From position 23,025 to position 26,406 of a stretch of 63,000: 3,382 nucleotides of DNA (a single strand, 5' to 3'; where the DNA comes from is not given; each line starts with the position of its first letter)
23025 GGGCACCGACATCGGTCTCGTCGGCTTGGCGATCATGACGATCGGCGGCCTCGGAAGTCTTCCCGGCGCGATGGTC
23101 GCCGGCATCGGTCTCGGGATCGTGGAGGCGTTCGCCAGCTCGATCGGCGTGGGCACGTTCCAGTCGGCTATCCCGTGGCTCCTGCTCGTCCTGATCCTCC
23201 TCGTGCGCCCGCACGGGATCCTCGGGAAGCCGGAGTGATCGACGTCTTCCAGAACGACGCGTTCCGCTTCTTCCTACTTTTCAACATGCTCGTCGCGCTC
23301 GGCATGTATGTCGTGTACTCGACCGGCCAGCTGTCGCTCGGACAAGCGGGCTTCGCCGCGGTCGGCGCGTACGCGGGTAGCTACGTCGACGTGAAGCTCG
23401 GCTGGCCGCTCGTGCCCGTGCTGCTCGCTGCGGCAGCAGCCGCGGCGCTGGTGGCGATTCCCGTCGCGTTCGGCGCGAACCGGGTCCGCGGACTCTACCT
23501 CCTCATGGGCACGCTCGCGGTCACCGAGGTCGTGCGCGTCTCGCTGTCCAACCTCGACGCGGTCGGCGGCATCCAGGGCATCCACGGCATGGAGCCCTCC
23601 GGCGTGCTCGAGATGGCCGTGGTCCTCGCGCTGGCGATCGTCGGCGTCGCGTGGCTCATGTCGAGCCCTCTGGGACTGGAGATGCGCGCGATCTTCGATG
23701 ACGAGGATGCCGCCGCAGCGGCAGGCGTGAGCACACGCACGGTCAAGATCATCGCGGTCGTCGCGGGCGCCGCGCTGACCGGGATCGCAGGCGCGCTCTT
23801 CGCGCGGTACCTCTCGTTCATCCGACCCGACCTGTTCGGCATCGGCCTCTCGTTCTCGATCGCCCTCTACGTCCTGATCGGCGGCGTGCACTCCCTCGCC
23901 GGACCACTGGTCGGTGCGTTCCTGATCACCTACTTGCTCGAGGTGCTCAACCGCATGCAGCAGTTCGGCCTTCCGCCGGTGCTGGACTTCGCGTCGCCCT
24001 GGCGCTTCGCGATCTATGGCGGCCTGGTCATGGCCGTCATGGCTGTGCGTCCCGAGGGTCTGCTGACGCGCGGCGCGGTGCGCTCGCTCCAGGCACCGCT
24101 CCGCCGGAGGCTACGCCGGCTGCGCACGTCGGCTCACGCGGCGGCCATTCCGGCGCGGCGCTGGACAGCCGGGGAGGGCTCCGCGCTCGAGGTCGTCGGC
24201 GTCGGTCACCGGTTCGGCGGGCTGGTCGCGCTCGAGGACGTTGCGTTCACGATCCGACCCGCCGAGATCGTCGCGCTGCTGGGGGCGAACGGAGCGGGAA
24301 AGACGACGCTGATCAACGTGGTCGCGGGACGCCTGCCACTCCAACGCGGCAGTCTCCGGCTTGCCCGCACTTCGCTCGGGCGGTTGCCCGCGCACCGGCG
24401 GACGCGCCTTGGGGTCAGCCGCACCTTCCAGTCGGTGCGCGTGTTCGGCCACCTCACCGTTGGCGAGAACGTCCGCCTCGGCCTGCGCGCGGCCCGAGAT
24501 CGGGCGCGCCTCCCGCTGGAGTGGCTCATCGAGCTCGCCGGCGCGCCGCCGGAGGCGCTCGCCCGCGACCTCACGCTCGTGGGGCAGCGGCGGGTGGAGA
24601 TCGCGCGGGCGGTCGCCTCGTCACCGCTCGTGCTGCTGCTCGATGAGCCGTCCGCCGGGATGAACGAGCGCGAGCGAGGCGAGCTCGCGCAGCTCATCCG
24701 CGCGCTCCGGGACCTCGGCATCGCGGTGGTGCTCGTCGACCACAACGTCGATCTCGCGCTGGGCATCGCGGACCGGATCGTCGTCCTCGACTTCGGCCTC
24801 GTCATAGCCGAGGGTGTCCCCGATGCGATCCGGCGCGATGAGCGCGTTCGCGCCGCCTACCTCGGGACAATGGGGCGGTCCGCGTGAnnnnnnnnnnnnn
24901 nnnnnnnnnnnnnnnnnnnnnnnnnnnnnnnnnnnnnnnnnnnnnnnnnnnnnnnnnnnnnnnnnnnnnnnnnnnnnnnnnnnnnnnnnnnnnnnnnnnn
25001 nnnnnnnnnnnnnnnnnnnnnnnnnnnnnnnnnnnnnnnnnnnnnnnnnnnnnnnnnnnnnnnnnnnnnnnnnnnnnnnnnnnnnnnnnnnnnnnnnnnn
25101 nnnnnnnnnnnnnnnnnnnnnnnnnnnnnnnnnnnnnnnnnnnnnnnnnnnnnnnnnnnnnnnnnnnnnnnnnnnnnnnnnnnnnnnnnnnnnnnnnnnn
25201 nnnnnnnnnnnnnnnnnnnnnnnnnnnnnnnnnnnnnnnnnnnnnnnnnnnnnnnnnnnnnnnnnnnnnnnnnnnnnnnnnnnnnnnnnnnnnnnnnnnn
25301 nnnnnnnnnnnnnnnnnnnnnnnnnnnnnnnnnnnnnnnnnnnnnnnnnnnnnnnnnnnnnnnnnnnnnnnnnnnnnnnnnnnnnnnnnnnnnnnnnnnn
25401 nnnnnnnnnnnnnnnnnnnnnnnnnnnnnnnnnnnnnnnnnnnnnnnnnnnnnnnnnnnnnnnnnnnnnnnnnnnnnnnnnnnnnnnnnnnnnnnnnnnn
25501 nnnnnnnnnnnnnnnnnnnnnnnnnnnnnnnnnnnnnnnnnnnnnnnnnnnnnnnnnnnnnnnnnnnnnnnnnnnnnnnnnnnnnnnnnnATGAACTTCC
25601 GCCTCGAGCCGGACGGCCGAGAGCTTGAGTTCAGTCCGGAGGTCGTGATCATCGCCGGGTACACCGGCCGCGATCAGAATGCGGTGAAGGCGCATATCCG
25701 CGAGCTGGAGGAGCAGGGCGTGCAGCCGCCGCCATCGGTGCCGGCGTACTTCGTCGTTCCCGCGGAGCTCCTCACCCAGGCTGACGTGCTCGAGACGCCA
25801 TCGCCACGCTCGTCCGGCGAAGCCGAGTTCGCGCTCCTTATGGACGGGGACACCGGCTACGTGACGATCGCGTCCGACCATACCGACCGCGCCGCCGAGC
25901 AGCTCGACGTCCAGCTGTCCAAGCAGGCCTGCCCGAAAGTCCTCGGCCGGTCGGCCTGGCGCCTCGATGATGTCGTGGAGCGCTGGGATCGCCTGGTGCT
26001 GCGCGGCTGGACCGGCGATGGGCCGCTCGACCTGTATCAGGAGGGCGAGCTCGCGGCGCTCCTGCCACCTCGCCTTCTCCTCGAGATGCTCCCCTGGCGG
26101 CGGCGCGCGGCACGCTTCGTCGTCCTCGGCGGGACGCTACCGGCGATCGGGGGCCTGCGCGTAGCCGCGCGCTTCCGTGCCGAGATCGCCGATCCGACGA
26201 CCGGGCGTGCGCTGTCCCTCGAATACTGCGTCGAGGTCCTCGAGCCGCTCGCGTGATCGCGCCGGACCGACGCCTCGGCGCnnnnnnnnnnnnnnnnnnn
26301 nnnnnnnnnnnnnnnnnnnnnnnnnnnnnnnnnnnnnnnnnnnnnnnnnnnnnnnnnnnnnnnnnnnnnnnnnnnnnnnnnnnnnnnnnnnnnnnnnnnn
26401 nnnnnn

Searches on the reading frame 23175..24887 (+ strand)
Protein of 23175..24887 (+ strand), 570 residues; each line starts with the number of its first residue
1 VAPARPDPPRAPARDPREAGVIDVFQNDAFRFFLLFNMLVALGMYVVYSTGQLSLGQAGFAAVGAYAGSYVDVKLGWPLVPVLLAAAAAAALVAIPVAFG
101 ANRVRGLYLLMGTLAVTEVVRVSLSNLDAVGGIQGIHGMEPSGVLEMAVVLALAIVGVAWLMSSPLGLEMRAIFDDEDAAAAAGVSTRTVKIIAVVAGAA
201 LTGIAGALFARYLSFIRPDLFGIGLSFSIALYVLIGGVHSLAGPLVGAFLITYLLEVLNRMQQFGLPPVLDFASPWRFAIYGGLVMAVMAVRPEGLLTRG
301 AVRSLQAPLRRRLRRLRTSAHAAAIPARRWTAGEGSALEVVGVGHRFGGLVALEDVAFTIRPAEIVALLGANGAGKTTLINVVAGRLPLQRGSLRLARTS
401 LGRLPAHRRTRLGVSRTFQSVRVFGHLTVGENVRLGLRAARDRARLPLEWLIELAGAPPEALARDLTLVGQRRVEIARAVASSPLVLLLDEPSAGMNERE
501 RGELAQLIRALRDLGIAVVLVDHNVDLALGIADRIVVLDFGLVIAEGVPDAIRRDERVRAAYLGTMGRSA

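Call 58: search_protein_families(library=pfam, proteins=[window:23175-24887:+], max_evalue=0.00001)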
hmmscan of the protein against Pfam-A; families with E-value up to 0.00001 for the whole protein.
window:23175-24887:+ (570 aa): 3 families
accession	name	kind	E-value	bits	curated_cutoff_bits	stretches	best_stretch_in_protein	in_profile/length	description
PF02653.21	BPD_transp_2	-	5e-31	108.3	26.8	1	38-288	13-268/269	Branched-chain amino acid transport system / permease component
PF00005.33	ABC_tran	-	4.3e-23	82.9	25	1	353-493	1-136/137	ABC transporter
PF12399.14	BCA_ABC_TP_C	-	4.5e-10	39.4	25.5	1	543-565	2-24/27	Branched-chain amino acid ATP-binding cassette transporter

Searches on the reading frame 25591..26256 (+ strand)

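Call 58: search_protein_families(library=pfam, proteins=[window:25591-26256:+], max_evalue=0.00001)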
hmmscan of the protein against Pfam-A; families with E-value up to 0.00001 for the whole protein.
window:25591-26256:+ (221 aa): 1 family
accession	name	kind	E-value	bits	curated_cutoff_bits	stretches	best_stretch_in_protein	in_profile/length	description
PF11010.13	DUF2848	-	2.5e-67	226.7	23.4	1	22-212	1-194/194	Protein of unknown function (DUF2848)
